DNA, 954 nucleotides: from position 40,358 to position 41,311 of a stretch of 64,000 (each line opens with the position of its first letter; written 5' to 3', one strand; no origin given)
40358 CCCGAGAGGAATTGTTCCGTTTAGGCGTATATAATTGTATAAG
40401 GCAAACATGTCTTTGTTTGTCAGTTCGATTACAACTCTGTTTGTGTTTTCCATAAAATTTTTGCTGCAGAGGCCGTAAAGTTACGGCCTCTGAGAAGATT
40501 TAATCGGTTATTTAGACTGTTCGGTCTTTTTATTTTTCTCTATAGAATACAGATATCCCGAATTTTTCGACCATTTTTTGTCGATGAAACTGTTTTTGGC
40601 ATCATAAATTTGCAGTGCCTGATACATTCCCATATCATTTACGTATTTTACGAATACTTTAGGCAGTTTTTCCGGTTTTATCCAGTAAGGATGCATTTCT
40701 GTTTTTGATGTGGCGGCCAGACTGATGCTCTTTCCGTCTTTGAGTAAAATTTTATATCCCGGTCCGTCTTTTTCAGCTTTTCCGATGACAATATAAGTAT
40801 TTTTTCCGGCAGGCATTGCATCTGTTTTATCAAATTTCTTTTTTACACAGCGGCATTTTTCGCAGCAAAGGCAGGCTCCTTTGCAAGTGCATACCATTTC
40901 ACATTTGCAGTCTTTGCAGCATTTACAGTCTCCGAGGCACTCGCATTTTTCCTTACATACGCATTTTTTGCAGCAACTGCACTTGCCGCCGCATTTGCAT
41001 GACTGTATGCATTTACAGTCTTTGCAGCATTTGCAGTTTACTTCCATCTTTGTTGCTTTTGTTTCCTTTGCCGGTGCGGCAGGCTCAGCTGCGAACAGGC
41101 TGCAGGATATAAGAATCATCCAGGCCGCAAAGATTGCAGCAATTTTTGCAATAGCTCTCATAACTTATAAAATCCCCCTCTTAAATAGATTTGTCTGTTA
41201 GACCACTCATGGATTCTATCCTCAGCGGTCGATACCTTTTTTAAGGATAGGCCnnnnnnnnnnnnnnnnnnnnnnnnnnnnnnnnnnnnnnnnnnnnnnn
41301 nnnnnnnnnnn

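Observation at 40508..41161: Exported protein with a hyper-Cys (CKC-repeat) metallothionein-like domain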

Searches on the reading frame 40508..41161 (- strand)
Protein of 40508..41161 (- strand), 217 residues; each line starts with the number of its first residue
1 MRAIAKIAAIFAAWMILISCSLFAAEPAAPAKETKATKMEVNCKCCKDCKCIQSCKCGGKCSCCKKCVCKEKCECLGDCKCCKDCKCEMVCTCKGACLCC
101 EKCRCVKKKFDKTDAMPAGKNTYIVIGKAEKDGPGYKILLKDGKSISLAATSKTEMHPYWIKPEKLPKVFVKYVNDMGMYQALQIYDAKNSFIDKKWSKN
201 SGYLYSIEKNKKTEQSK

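Call 4: search_protein_families(library=pfam, proteins=[window:40508-41161:-], max_evalue=10)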
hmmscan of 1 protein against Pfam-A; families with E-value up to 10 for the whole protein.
window:40508-41161:- (217 aa): 0 families

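Call 5: find_homologous_proteins(query=window:40508-41161:-)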
Query window:40508-41161:- (217 aa): 4 proteins with E <= 0.001 among 52 candidates.
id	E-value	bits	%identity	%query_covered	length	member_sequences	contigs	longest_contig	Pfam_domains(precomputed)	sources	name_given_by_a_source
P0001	2.0e-33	134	58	48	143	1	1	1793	-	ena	-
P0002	5.7e-33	132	57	48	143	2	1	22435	-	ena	-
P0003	1.5e-32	131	54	48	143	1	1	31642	-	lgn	-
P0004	7.3e-32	129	71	36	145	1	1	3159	-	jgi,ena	-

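Call 6: search_protein_families(library=ncbifam, proteins=[window:40508-41161:-], max_evalue=10)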
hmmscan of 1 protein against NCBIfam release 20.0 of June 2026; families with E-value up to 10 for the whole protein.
window:40508-41161:- (217 aa): 0 families
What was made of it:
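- On Curated metallothionein sequence families (Pfam Metallothio and others, SmtA type): No Pfam or NCBIfam hit at E up to 10 (calls 4, 6).
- Closest known: Bacterial metallothioneins SmtA/BmtA. Different: It matches no model of these families (calls 4, 6).
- Tried and rejected: Pfam and NCBIfam gave no hits (calls 4, 6).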

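Call 7: search_solved_structures(query=window:40508-41161:-, max_evalue=10)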
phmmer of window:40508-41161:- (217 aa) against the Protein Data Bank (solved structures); distinct sequences matched with E-value up to 10: 4.
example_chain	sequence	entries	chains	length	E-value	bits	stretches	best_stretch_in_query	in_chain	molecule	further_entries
6vn0_L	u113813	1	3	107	0.48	13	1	133-175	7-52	RM20F Kappa Chain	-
2hpu_A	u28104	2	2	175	1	11.9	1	114-182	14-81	NosL protein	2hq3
4z5r_J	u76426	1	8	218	1.3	11.6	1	143-177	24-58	anti-IFN-a antibody rontalizumab light chain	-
9vz8_L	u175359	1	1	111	1.7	11.2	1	144-177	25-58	10G2 Fab light chain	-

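Call 12: find_encoding_contigs(protein=window:40508-41161:-, flank=10000)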
Protein window:40508-41161:- (217 aa): 1 contig read that carries it; 1 place shown.
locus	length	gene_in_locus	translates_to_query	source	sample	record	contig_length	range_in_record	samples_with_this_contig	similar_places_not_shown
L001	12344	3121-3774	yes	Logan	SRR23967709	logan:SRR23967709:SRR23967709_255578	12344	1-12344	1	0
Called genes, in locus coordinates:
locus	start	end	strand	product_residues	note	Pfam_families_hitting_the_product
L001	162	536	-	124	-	PF07366:SnoaL, PF12680:SnoaL_2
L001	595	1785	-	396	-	PF00108:Thiolase_N, PF02803:Thiolase_C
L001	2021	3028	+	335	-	PF00288:GHMP_kinases_N, PF08544:GHMP_kinases_C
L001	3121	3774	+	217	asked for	-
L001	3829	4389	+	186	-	PF14317:YcxB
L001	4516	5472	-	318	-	PF04166:PdxA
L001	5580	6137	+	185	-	PF00574:CLP_protease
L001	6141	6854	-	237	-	PF07963:N_methyl (weak)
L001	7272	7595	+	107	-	-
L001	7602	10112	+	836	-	PF11495:TrmB_EBD_N (faint), PF13091:PLDc_2, PF17941:PP_kinase_C_1 (faint), PF07894:SACK1 (faint), PF13091:PLDc_2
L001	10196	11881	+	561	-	PF05833:NFACT_N, PF05670:NFACT-R_1, PF18297:NFACT-R_2 (weak)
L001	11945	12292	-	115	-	PF01638:HxlR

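Call 13: find_encoding_contigs(protein=P0003, flank=10000)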
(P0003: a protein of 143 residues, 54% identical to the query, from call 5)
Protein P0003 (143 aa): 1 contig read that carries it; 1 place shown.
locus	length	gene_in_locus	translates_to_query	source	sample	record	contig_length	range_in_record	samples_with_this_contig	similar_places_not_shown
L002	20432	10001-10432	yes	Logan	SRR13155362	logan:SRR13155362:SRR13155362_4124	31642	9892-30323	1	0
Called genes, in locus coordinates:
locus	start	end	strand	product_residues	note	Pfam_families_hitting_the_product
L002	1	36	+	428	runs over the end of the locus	PF06050:HGD-D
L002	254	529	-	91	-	PF04221:RelB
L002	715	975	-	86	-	PF05534:HicB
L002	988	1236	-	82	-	PF05016:ParE_toxin (faint)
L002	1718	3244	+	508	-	PF13620:CarboxypepD_reg (weak), PF07676:PD40 (faint), PF01436:NHL (faint)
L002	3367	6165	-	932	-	PF01799:Fer2_2, PF01315:Ald_Xan_dh_C, PF02738:MoCoBD_1, PF20256:MoCoBD_2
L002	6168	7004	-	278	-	PF00941:FAD_binding_5, PF03450:CO_deh_flav_C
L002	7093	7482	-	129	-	PF07366:SnoaL (weak), PF12680:SnoaL_2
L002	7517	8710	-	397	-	PF00108:Thiolase_N, PF02803:Thiolase_C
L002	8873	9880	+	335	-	PF00288:GHMP_kinases_N, PF08544:GHMP_kinases_C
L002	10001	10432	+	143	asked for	-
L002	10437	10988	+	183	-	PF14317:YcxB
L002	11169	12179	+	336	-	PF03590:AsnA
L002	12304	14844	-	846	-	PF00343:Phosphorylase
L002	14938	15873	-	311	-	PF01073:3Beta_HSD, PF01370:Epimerase, PF02719:Polysacc_synt_2 (faint), PF04321:RmlD_sub_bind, PF07993:NAD_binding_4 (faint), PF16363:GDP_Man_Dehyd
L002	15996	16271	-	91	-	PF00076:RRM_1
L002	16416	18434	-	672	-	PF01926:MMR_HSR1, PF02421:FeoB_N, PF17910:FeoB_Cyto, PF07670:Gate, PF07664:FeoB_C, PF07670:Gate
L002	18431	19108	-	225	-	PF01325:Fe_dep_repress, PF02742:Fe_dep_repr_C, PF04023:FeoA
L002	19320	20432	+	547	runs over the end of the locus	-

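Call 14: find_encoding_contigs(protein=P0002, flank=10000)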
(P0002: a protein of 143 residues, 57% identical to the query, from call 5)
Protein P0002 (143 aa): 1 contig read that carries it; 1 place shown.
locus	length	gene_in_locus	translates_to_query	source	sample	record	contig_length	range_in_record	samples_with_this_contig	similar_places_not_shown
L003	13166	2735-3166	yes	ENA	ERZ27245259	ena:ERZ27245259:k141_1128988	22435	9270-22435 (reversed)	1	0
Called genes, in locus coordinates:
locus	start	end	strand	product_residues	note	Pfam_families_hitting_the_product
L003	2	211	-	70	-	?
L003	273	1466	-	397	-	PF00108:Thiolase_N, PF02803:Thiolase_C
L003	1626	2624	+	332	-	PF00288:GHMP_kinases_N, PF08544:GHMP_kinases_C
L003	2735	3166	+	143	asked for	-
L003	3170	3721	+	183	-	PF14317:YcxB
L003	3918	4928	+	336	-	PF03590:AsnA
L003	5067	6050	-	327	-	-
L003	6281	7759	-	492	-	PF00291:PALP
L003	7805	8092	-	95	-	PF09723:Zn_ribbon_8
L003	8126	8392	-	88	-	-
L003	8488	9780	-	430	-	PF04055:Radical_SAM, PF13353:Fer4_12 (faint), PF13186:SPASM (weak)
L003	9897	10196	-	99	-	-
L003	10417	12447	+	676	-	PF22548:AEP-TOTE, PF03796:DnaB_C, PF06745:ATPase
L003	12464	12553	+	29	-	-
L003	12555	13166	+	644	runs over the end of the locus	PF12969:DUF3857, PF01841:Transglut_core, PF04473:DUF553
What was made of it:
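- Another radical SAM/SPASM gene lies about 5 kb from the ortholog in L003 (call 14). The gene sits in a syntenic bacterial chromosomal context (calls 12-14).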

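Call 16: find_related_loci(query=A1, collection=genome_contigs, flank=10000)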
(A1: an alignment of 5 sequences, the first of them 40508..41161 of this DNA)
Query A1 (217 aa) in genome_contigs; peptide patterns used: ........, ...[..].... (x = any residue, [..] = any of these).
29 stretches matched a pattern; 1 encode a relative of the query (tblastn E <= 1e-3); 1 distinct loci.
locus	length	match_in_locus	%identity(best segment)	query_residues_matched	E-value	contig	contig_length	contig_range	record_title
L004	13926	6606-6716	49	105-139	4e-5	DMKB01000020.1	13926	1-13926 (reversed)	MAG TPA_asm: Nitrospiraceae bacterium isolate UBA9217 contig_113103, whole genome shotgun sequence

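Call 18: find_encoding_contigs(protein=P0004, flank=10000)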
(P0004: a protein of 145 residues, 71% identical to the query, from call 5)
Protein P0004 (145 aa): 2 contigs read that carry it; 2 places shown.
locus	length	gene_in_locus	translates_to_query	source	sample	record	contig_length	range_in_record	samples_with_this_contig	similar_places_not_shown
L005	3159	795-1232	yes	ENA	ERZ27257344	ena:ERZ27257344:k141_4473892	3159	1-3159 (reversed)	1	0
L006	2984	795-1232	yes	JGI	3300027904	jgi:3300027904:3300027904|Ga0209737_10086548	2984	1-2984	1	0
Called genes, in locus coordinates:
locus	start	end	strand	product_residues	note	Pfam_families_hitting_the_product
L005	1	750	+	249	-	?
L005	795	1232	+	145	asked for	-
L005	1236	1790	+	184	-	PF14317:YcxB (weak)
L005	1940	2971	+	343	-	PF13529:Peptidase_C39_2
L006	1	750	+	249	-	?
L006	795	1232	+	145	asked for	-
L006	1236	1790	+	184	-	PF14317:YcxB (weak)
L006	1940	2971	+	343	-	PF13529:Peptidase_C39_2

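Call 19: find_encoding_contigs(protein=P0001, flank=10000)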
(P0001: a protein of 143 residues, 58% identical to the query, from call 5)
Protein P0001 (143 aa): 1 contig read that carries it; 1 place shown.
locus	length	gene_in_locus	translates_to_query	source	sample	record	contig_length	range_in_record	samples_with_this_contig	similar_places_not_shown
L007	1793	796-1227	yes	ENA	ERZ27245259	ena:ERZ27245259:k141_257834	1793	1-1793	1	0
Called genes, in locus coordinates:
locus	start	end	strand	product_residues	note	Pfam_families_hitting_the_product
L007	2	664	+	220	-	?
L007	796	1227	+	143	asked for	-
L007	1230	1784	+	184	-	PF14317:YcxB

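Call 22: find_related_loci(query=A1, collection=metagenome_contigs, flank=6000)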
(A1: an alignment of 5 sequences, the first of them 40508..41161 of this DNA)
Query A1 (217 aa) in metagenome_contigs; peptide patterns used: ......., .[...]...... (x = any residue, [..] = any of these).
348 stretches matched a pattern; 1 encode a relative of the query (tblastn E <= 1e-3); 1 distinct loci.
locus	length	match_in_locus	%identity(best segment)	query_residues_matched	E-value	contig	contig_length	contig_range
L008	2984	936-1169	71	119-196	8e-38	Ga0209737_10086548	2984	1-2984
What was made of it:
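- Tried and rejected: It returned only a contig already known (call 22).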

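Call 30: predict_structure(alignment_id=A1)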
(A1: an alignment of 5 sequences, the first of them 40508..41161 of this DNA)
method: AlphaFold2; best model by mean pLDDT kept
length: 217 residues; sequences in the alignment: 5
mean_pLDDT: 44.7   pTM: 0.29
mean pLDDT of the five models: 44.7, 41.0, 40.2, 38.1, 37.3
residues with pLDDT >= 90: 0; 70-90: 9; 50-70: 80; < 50: 128
segments of 3 or more residues with pLDDT < 50: 24-109, 149-167, 176-179, 198-201, 210-217
pLDDT, mean of each block of 10 residues (from residue 1): 64 68 48 33 30 29 30 29 31 32 37 55 58 59 55 33 44 51 53 52 52 42
secondary structure, 60 per line:
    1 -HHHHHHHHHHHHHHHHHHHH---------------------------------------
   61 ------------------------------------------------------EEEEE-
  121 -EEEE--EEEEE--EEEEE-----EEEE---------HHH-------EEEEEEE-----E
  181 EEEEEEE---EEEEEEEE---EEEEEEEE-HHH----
elements in order: H2-21 E115-119 E122-125 E128-132 E135-139 E145-148 E168-174 E180-187 E191-198 E202-209
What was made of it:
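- AlphaFold2 leaves the module unstructured, with pLDDT about 30 (call 30).
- Tried and rejected: Full-length AlphaFold2 with 5 sequences. pLDDT 44.7, unusable (call 30).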

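Call 34: search_protein_representatives(protein=window:40508-41161:-)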
Query: 217 residues. Proteins with E-value up to 0.001 (for the whole library): 11; up to 1e-10: 5; up to 1e-30: 4. The best 11 are listed.
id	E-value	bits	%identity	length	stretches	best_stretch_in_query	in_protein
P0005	7.8e-55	202.0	54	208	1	19-199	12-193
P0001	6.5e-34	133.6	55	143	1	92-212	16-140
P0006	4.6e-33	130.8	46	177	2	72-212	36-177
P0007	5.3e-32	127.4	48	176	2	72-211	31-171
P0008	1.1e-22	96.9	56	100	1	116-205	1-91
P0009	2.3e-10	56.6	40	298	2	41-212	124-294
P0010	7.8e-09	51.6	38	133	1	71-211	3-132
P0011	5.2e-08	48.9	36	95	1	124-211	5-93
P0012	6.9e-05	38.7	31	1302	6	116-176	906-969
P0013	1.4e-04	37.7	41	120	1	8-110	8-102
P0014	2.7e-04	36.7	29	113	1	113-198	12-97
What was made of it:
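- Tried and rejected: P0012 (1302-aa repeat protein, E = 7e-5 in call 34).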

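Call 40: find_encoding_contigs(protein=P0010, flank=8000, max_places=4)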
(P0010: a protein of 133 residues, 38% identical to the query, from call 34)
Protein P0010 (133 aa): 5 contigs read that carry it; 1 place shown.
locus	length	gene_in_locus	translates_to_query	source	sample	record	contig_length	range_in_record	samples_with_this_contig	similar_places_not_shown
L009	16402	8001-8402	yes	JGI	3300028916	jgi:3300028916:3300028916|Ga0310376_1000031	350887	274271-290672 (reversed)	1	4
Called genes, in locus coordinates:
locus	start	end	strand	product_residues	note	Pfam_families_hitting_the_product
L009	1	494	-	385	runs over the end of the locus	PF13439:Glyco_transf_4, PF13477:Glyco_trans_4_2, PF13579:Glyco_trans_4_4, PF00534:Glycos_transf_1, PF13692:Glyco_trans_1_4, PF20706:GT4-conflict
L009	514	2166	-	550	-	PF10079:Rossmann-like_BshC, PF24850:CC_BshC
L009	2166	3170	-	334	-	PF00288:GHMP_kinases_N, PF08544:GHMP_kinases_C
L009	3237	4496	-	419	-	PF00108:Thiolase_N, PF00109:ketoacyl-synt (weak), PF02803:Thiolase_C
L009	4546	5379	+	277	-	-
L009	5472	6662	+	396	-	PF00108:Thiolase_N, PF02803:Thiolase_C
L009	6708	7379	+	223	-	-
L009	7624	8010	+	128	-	-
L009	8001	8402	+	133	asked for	-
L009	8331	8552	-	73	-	-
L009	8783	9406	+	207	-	-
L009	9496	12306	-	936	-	PF00111:Fer2 (weak), PF01799:Fer2_2, PF01315:Ald_Xan_dh_C, PF02738:MoCoBD_1, PF20256:MoCoBD_2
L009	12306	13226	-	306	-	PF00941:FAD_binding_5, PF03450:CO_deh_flav_C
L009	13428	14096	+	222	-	PF00583:Acetyltransf_1, PF13444:Acetyltransf_5 (weak), PF21926:FeeM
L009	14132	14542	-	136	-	PF07366:SnoaL, PF12680:SnoaL_2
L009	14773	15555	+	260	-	PF01052:FliMN_C (weak)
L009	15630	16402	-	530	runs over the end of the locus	PF12796:Ank_2, PF13857:Ank_5 (weak), PF00023:Ank, PF13637:Ank_4, PF12796:Ank_2, PF13637:Ank_4, PF00023:Ank (weak), PF12796:Ank_2, +4 more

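Call 41: list_cluster_members(proteins=[P0010, P0011, window:40508-41161:-])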
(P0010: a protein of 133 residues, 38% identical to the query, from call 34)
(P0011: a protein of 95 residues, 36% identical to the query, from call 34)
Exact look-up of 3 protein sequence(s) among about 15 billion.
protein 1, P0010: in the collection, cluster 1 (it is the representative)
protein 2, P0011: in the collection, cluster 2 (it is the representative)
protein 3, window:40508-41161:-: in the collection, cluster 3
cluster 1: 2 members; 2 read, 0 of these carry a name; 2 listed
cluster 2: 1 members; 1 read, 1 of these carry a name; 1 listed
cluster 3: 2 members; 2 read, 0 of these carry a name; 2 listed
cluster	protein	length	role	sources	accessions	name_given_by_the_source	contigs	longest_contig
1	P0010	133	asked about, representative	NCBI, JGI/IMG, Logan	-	-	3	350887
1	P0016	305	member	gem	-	-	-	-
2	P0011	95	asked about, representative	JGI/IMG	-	hypothetical protein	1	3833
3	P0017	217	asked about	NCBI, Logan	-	-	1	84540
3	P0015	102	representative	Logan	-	-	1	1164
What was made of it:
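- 40508..41161 (-): Complete ORF, 217 aa plus stop: exported Cys-repeat / beta-barrel protein. It is also on an 84.5-kb NCBI contig (call 41).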

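Call 46: search_protein_families(library=pfam, proteins=[P0005, P0006, P0007, P0009, P0016, P0013, P0014, P0011], max_evalue=1)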
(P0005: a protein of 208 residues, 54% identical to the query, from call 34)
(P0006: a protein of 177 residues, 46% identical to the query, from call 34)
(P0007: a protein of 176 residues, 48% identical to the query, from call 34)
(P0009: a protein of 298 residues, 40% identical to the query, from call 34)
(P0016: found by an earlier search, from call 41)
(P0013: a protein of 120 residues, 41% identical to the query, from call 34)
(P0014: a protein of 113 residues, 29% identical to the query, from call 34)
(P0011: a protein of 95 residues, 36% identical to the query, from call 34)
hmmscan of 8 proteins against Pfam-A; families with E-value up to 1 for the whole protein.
P0005 (208 aa): 0 families

P0006 (177 aa): 0 families

P0007 (176 aa): 0 families

P0009 (298 aa): 0 families

P0016 (305 aa): 0 families

P0013 (120 aa): 2 families
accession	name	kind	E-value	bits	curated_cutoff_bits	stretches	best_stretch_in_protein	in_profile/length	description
PF00131.25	Metallothio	-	0.01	16.3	23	1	80-104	5-29/64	Metallothionein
PF02068.22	Metallothio_PEC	-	0.71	10.7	31.8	0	44-99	7-72/75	Plant PEC family metallothionein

P0014 (113 aa): 1 family
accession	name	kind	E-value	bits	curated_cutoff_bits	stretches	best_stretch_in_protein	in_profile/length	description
PF16129.10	DUF4841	-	0.031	15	25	1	62-84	34-55/69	Domain of unknown function (DUF4841)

P0011 (95 aa): 0 families

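Call 56: find_encoding_contigs(protein=P0005, flank=8000, max_places=3)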
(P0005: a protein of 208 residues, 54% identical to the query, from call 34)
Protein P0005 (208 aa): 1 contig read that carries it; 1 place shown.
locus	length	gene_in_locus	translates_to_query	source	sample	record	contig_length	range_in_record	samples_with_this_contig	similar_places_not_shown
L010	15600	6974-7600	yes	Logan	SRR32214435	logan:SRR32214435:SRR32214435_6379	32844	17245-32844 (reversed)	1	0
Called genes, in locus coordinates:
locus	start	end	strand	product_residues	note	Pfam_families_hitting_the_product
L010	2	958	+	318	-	?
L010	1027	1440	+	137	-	-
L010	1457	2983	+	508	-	PF25174:Beta-prop_THOC3 (faint), PF02239:Cytochrom_D1 (faint), PF21783:YNCE (faint), PF22494:choice_anch_I (faint), PF10282:Lactonase (faint)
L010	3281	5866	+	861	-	PF07517:SecA_DEAD, PF01043:SecA_PP_bind, PF21090:P-loop_SecA, PF00271:Helicase_C (faint), PF21090:P-loop_SecA, PF07516:SecA_SW, PF02810:SEC-C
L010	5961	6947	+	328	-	PF03462:PCRF, PF00472:RF-1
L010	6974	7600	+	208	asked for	-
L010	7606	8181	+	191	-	-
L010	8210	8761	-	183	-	-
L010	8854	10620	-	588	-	-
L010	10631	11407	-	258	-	-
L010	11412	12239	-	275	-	-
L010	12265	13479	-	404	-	PF13506:Glyco_transf_21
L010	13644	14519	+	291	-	PF12796:Ank_2, PF13606:Ank_3 (faint), PF13857:Ank_5 (weak), PF12796:Ank_2, PF13637:Ank_4, PF00023:Ank (weak)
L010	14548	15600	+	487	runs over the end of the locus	PF02878:PGM_PMM_I, PF02879:PGM_PMM_II, PF02880:PGM_PMM_III, PF00408:PGM_PMM_IV (weak)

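Call 57: find_encoding_contigs(protein=P0006, flank=6000, max_places=3)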
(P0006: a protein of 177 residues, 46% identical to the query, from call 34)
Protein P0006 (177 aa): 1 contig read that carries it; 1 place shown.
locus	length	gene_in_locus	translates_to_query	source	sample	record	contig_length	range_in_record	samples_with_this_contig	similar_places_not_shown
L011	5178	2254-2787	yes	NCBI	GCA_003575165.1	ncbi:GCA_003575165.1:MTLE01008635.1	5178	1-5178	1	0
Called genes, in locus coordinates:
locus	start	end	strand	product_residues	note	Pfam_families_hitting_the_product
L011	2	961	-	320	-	?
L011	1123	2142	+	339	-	PF00288:GHMP_kinases_N, PF08544:GHMP_kinases_C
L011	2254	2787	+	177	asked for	-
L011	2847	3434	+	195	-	PF14317:YcxB (weak)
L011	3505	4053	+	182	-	-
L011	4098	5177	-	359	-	?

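Call 58: find_encoding_contigs(protein=P0007, flank=6000, max_places=3)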
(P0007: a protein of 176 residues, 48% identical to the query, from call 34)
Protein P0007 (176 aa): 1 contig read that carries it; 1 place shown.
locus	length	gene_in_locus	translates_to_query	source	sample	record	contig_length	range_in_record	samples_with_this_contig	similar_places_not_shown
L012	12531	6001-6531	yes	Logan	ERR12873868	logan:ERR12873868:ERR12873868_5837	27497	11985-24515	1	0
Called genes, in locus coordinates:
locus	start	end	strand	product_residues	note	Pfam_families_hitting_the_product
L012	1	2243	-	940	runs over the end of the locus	PF01799:Fer2_2, PF01315:Ald_Xan_dh_C, PF02738:MoCoBD_1, PF20256:MoCoBD_2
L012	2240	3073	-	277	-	PF00941:FAD_binding_5, PF03450:CO_deh_flav_C (weak)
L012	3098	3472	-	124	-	PF07366:SnoaL, PF12680:SnoaL_2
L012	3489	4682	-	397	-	PF00108:Thiolase_N, PF02803:Thiolase_C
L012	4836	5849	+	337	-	PF00288:GHMP_kinases_N, PF08544:GHMP_kinases_C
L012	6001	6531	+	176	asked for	-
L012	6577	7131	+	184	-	PF14317:YcxB (weak)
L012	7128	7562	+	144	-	-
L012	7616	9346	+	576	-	PF00037:Fer4 (faint), PF12837:Fer4_6 (faint), PF12838:Fer4_7 (weak), PF13187:Fer4_9 (weak), PF13237:Fer4_10, PF14697:Fer4_21 (weak), PF02906:Fe_hyd_lg_C, PF04060:FeS, +2 more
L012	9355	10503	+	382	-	PF07228:SpoIIE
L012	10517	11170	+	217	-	PF00702:Hydrolase, PF12710:HAD (weak), PF13419:HAD_2, PF13242:Hydrolase_like (weak)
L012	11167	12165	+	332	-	-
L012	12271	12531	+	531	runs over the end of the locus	PF09043:Lys-AminoMut_A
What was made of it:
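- Related contigs carry [FeFe]-hydrogenase, lysine aminomutase and 2-hydroxyacyl-CoA dehydratase genes (calls 13, 58). The host is probably an anaerobe in a likely sulfidic habitat (calls 13, 58).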

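Call 59: find_encoding_contigs(protein=P0009, flank=6000, max_places=3)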
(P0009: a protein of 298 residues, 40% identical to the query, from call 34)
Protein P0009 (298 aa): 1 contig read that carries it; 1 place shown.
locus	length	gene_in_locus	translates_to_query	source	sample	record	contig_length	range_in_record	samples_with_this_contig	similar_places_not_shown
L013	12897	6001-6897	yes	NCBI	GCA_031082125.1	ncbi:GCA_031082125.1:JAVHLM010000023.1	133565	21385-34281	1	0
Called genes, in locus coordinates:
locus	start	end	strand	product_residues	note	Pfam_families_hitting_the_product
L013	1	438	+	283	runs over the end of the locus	PF02737:3HCDH_N, PF00725:3HCDH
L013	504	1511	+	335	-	PF00288:GHMP_kinases_N, PF08544:GHMP_kinases_C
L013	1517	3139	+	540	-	PF10079:Rossmann-like_BshC, PF24850:CC_BshC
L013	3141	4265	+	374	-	PF13439:Glyco_transf_4, PF13477:Glyco_trans_4_2, PF13579:Glyco_trans_4_4, PF20706:GT4-conflict, PF00534:Glycos_transf_1, PF13692:Glyco_trans_1_4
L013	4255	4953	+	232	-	PF02585:PIG-L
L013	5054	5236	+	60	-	-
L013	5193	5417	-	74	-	-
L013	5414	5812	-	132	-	-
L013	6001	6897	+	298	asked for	-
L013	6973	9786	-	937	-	PF00111:Fer2, PF01799:Fer2_2, PF01315:Ald_Xan_dh_C, PF02738:MoCoBD_1, PF20256:MoCoBD_2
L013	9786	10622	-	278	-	PF00941:FAD_binding_5, PF03450:CO_deh_flav_C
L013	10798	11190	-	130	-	PF07366:SnoaL, PF12680:SnoaL_2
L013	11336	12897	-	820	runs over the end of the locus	PF01844:HNH (weak)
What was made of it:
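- On CusF/SilF (Pfam CusF_Ec): No RND, MFP or OMF trio is adjacent in any locus (calls 12-14, 40, 56-59).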

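Call 65: find_encoding_contigs(protein=P0011, flank=4000, max_places=2)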
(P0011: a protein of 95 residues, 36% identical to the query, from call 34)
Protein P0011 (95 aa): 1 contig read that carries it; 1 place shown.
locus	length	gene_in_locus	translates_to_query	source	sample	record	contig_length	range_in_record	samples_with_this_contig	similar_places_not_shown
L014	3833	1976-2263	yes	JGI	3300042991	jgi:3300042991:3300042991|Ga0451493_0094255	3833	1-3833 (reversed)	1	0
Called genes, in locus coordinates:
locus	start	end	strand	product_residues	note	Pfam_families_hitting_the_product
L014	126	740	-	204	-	-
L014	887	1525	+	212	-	-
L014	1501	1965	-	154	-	-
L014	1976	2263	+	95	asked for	-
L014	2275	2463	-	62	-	-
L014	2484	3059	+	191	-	PF08719:NADAR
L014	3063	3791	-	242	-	PF02321:OEP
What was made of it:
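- On CusF/SilF (Pfam CusF_Ec): A lone OEP gene lies in L014 (call 65).
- No metal transporter, metal sensor or resistance gene is adjacent in any of the 10 loci examined (calls 12-14, 40, 56-59, 65). No maturase is adjacent in the other nine family loci examined (L002, L005, L007, L009-L014) (calls 13, 18, 19, 40, 56-59, 65).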
